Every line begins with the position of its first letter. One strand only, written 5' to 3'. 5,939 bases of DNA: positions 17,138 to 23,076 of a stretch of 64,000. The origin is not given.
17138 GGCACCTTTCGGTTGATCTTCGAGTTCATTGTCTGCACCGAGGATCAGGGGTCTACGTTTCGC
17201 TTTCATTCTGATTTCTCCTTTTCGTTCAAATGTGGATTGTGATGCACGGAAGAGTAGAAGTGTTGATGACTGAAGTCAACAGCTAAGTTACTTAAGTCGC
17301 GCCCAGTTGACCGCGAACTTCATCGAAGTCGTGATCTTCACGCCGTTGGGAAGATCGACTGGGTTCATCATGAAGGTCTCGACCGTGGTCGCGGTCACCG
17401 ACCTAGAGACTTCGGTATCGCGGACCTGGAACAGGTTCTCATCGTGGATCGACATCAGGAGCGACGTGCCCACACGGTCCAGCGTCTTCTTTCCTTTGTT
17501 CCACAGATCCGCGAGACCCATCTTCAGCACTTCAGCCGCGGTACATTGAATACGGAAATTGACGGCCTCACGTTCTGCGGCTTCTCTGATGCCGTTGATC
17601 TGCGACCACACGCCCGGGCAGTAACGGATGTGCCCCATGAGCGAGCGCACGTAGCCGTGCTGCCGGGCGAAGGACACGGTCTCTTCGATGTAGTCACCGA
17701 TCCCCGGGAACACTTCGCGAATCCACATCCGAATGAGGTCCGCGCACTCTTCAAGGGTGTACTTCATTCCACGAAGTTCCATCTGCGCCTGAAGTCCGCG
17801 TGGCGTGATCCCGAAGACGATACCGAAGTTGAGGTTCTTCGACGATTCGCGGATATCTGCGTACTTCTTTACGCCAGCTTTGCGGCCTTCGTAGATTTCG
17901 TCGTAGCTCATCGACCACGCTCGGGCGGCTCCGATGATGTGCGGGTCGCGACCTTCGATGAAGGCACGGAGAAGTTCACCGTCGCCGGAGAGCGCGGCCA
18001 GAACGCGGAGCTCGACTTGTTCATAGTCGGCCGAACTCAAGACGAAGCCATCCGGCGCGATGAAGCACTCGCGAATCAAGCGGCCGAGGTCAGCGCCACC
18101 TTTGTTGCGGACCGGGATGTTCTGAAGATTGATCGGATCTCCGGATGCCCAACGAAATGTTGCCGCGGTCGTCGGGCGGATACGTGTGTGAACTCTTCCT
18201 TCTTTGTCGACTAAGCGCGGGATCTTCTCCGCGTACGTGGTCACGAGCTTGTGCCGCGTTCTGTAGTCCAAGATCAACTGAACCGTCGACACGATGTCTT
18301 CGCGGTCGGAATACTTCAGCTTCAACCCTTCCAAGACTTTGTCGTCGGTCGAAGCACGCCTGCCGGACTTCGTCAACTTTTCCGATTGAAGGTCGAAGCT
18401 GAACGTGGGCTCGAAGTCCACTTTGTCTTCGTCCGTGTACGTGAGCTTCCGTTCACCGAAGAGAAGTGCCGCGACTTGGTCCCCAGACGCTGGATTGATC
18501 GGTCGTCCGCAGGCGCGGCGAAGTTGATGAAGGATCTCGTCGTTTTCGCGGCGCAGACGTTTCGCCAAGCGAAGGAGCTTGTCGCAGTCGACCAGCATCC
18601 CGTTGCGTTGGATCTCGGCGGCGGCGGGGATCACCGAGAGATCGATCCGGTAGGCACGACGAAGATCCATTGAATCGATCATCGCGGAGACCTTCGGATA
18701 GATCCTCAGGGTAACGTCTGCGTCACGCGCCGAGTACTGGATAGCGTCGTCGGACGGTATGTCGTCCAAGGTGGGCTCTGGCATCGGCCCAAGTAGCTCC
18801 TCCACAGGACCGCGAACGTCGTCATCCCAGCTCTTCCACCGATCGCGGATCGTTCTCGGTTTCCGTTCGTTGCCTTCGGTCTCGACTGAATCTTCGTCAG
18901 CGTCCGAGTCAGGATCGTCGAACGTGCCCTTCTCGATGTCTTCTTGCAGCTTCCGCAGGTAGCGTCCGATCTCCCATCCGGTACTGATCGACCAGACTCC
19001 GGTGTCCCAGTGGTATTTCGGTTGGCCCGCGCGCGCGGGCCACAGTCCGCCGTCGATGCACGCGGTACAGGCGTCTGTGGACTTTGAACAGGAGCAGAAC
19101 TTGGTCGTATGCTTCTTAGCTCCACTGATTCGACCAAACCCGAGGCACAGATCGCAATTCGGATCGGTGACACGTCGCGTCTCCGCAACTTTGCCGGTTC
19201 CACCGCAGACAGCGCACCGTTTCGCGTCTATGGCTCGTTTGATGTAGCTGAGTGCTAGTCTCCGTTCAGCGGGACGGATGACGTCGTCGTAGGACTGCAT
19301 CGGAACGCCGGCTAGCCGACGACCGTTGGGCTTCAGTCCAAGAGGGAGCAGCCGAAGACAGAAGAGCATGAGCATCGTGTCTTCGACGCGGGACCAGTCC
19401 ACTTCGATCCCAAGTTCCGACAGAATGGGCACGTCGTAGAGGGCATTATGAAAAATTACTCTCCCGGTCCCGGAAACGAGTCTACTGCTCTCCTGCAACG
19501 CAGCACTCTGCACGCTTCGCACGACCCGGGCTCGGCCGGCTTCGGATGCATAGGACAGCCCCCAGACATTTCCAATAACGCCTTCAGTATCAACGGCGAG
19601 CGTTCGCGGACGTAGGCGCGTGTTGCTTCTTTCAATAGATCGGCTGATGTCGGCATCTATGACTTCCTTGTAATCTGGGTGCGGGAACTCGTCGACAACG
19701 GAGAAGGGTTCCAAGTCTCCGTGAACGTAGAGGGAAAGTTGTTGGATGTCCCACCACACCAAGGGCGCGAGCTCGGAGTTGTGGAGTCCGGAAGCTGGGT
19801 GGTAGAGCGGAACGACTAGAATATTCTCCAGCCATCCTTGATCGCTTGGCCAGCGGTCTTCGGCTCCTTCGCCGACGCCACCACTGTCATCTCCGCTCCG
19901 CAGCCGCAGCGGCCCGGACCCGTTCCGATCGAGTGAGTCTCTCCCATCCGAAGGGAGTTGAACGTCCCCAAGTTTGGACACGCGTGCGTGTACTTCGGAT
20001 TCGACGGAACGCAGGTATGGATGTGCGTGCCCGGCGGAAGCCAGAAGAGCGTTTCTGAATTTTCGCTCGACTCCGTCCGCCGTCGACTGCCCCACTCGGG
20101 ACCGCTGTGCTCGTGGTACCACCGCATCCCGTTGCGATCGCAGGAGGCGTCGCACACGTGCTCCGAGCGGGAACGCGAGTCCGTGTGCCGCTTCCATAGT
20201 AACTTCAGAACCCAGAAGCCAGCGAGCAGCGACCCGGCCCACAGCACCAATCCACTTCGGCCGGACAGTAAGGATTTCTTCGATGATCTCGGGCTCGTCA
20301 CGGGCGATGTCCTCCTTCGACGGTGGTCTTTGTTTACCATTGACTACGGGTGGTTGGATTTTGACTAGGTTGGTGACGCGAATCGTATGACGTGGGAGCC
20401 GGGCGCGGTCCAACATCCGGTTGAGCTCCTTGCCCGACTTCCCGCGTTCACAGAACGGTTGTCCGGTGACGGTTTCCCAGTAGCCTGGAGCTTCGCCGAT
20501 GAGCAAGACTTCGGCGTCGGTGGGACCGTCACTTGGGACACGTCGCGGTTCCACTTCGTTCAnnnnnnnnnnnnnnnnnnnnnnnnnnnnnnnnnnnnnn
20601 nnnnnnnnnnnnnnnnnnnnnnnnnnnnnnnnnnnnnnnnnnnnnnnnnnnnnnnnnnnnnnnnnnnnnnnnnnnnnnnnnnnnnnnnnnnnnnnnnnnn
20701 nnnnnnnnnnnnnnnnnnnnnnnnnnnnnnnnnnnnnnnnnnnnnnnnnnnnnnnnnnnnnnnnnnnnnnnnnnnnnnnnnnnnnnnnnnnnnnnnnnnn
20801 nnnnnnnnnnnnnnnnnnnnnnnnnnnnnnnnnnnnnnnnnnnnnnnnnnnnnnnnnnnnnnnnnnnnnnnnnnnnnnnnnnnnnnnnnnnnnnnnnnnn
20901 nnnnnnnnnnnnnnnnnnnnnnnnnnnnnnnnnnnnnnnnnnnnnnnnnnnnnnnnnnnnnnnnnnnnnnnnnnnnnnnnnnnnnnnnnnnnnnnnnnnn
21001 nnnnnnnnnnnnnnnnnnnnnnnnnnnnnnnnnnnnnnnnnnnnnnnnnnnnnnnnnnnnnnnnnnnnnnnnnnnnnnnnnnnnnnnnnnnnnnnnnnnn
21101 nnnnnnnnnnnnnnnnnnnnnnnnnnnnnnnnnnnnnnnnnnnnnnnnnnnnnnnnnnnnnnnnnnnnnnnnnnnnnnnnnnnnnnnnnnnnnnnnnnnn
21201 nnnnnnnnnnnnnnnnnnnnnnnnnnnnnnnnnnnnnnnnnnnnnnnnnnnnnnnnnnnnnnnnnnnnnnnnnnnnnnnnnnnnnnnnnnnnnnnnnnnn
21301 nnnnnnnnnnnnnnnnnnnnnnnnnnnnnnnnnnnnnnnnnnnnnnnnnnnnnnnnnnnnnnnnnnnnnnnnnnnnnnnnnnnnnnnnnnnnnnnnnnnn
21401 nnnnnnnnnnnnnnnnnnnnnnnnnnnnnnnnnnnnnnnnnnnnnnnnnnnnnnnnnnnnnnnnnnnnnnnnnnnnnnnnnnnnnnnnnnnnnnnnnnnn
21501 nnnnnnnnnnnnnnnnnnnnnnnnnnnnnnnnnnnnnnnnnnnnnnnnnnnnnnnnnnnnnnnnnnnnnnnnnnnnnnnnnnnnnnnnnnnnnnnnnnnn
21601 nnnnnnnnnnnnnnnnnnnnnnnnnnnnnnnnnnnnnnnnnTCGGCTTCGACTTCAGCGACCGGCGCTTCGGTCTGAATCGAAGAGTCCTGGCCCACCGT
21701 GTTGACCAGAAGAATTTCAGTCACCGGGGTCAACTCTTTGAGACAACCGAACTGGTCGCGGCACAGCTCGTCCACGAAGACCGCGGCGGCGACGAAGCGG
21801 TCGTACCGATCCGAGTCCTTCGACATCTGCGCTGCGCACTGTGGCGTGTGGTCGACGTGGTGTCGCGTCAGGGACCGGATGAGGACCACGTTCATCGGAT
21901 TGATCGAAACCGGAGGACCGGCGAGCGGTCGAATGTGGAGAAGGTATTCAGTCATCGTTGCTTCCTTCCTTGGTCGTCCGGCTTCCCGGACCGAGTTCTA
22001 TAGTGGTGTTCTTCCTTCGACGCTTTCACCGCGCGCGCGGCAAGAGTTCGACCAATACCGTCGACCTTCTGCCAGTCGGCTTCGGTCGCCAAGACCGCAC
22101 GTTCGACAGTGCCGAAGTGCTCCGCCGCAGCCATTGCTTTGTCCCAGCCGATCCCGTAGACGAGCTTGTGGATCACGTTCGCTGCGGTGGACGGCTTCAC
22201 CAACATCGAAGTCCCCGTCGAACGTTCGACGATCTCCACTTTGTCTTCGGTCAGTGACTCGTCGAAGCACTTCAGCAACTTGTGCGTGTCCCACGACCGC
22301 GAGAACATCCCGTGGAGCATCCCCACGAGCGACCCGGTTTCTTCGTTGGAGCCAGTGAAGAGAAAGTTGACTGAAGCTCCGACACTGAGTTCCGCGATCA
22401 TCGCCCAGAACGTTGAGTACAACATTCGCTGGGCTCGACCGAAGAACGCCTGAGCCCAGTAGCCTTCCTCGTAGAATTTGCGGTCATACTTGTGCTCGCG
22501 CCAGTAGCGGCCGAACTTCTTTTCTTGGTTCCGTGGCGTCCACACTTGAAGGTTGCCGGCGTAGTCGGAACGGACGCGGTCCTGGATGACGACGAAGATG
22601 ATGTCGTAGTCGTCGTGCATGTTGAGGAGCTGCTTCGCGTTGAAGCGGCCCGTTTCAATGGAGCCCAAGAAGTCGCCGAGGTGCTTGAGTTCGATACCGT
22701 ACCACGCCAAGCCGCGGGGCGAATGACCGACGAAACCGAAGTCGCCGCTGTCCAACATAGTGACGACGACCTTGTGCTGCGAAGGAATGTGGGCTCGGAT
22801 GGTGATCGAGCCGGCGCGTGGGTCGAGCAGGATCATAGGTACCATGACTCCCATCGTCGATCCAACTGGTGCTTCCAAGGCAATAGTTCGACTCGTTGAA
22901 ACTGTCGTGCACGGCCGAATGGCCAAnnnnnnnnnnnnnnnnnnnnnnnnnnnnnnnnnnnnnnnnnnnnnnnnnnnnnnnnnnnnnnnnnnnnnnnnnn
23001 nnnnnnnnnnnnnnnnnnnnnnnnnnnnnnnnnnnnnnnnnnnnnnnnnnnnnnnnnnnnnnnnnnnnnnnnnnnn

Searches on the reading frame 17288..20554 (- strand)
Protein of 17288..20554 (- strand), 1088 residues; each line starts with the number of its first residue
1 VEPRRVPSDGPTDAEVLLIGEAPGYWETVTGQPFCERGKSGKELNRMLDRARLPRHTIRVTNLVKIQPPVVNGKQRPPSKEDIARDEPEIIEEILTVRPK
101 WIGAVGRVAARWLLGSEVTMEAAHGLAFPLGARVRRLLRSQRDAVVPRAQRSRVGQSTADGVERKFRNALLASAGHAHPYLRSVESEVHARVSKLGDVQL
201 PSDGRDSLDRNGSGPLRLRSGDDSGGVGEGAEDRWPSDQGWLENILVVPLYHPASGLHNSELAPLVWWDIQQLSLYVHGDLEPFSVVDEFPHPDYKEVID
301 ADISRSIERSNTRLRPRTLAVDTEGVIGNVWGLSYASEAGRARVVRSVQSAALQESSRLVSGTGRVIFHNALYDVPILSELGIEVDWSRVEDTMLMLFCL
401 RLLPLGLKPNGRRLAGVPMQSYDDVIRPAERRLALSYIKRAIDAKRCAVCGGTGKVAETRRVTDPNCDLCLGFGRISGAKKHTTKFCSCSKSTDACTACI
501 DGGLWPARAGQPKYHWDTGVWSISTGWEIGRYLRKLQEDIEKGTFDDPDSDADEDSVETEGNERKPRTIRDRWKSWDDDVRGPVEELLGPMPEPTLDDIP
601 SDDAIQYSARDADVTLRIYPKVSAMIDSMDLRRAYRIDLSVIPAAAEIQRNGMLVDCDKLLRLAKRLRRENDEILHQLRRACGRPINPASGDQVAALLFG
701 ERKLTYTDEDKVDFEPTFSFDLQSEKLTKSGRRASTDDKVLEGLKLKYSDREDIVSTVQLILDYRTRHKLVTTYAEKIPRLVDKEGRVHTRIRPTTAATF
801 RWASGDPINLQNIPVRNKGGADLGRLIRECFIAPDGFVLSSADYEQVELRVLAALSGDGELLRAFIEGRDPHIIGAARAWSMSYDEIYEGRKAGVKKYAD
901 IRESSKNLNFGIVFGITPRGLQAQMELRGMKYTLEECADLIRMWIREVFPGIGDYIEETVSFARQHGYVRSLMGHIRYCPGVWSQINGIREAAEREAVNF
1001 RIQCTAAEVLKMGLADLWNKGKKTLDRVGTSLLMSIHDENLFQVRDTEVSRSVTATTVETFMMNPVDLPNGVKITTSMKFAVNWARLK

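Call 12: search_protein_families(library=phrogs, proteins=[window:17288-20554:-], max_evalue=0.001)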
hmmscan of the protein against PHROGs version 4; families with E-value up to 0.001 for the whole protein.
window:17288-20554:- (1088 aa): 9 families
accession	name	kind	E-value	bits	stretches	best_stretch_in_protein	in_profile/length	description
phrog_17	-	DNA, RNA and nucleotide metabolism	3.3e-105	354.4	1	243-1085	603-1231/1445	DNA polymerase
phrog_2573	-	DNA, RNA and nucleotide metabolism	4.7e-32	112.5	1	827-1064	5-247/336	DNA polymerase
phrog_5995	-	DNA, RNA and nucleotide metabolism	1.3e-18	68.4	1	911-1072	3-154/236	DNA polymerase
phrog_15971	-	DNA, RNA and nucleotide metabolism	3.8e-13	50.3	1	645-854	14-181/376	DNA polymerase I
phrog_12241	-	DNA, RNA and nucleotide metabolism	4.2e-13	50.1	1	597-817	273-497/502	DNA polymerase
phrog_10285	-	DNA, RNA and nucleotide metabolism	1.6e-12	48.2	1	809-951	31-159/321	DNA polymerase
phrog_23226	-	DNA, RNA and nucleotide metabolism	8.3e-09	35.4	1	724-889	232-391/611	DNA polymerase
phrog_35406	-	DNA, RNA and nucleotide metabolism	6e-05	23.3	0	901-1039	108-241/320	DNA polymerase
phrog_9556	-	DNA, RNA and nucleotide metabolism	0.00014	22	0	611-713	173-280/441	DNA polymerase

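Call 14: search_dna_similar(query=window:17288-20554:-, collection=phages, mode=protein, max_rows=20)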
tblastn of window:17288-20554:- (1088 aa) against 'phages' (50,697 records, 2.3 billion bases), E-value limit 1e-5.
Records with a match: 3698; places in all: 3699; records where one place covers at least 80% of the query: 0.
Best place of each record, by identity: <60% 3698.
By first word of the organism name: Mycobacterium 981; Salmonella 318; Microbacterium 298; Bacillus 228; Pseudomonas 222; Vibrio 182; Escherichia 177; Enterococcus 128; Klebsiella 105; Gordonia 103; and 96 more.
By host as written in the record: Mycobacterium smegmatis mc2 155 706; - 303; Microbacterium foliorum NRRL B-24224 130; Mycobacterium smegmatis mc#155 130; Microbacterium foliorum NRRL B-24224 SEA 129; Pseudomonas aeruginosa 81; Listeria monocytogenes 58; Escherichia coli 58; and 654 more.
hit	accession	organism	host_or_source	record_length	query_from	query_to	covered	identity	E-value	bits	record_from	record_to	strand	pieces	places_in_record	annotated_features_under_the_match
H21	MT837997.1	Bacteriophage sp.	human fecal samples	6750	584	1084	46%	31.5%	2e-57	223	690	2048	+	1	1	record has no annotation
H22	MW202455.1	Caudoviricetes sp.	Manatee Spring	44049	10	1078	54%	26.5%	4e-16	165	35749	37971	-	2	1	DNA polymerase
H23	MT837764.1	Bacteriophage sp.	human fecal samples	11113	583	1088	47%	30.9%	2e-51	204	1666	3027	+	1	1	record has no annotation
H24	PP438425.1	Microcystis phage Mel-JY34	Microcystis elabens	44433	10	1047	56%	25.3%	2e-9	126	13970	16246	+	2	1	DNA polymerase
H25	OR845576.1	Escherichia phage ECO95 1-6-1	Escherichia coli O157:H7 ATCC 43895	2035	595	1074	44%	31.8%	1e-51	199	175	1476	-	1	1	record has no annotation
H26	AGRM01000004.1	Salmonella enterica subsp. houtenae str. ATCC BAA-1581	Homo sapiens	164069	595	1074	44%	31.8%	1e-49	199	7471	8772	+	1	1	DNA-directed DNA polymerase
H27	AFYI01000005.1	Salmonella enterica subsp. enterica serovar Infantis str. ...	Homo sapiens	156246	595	1074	44%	31.8%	1e-49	199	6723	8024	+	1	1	DNA-directed DNA polymerase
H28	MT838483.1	Bacteriophage sp.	human fecal samples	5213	585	1085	46%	30.3%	2e-44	182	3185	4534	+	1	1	record has no annotation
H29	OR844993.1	Staphylococcus phage SA 1306 Kay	Staphylococcus aureus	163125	603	1084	44%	30.2%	2e-44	182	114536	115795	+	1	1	record has no annotation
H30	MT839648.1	Bacteriophage sp.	human fecal samples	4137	584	1069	45%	29.8%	4e-51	202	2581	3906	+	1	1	record has no annotation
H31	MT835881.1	Bacteriophage sp.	human fecal samples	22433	575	1088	47%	28.2%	1e-42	176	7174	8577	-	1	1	record has no annotation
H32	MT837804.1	Bacteriophage sp.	human fecal samples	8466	595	1057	43%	31.0%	2e-47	192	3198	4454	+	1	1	record has no annotation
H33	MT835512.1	Bacteriophage sp.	human fecal samples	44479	571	1088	48%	27.4%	1e-44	183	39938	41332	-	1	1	record has no annotation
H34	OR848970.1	Listeria phage LM 4-14-1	Listeria monocytogenes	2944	599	1039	41%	31.7%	4e-43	176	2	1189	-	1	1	record has no annotation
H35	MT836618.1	Bacteriophage sp.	human fecal samples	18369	602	1084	44%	28.7%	2e-43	179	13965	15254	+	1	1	record has no annotation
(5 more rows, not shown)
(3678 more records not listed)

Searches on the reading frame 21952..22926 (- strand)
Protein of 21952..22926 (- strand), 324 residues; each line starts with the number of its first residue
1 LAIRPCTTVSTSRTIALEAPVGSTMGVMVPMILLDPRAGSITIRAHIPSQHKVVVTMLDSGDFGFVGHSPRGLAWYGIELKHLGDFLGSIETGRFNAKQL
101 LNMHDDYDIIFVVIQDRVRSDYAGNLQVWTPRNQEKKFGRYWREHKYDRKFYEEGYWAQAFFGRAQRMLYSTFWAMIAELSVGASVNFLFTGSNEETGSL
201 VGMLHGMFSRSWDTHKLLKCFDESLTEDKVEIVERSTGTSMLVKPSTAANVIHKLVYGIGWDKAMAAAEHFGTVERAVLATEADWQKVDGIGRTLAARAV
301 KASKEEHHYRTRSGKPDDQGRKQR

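Call 55: search_protein_families(library=phrogs, proteins=[window:21952-22926:-], max_evalue=0.001)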
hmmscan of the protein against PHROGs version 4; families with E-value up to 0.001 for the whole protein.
window:21952-22926:- (324 aa): 0 families

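Call 56: search_protein_families(library=pfam, proteins=[window:21952-22926:-], max_evalue=0.01)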
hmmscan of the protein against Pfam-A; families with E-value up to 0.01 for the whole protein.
window:21952-22926:- (324 aa): 1 family
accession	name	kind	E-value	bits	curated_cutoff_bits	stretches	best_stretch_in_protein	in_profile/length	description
PF02732.21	ERCC4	-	8.8e-05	22.9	24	1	52-201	21-137/140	ERCC4 domain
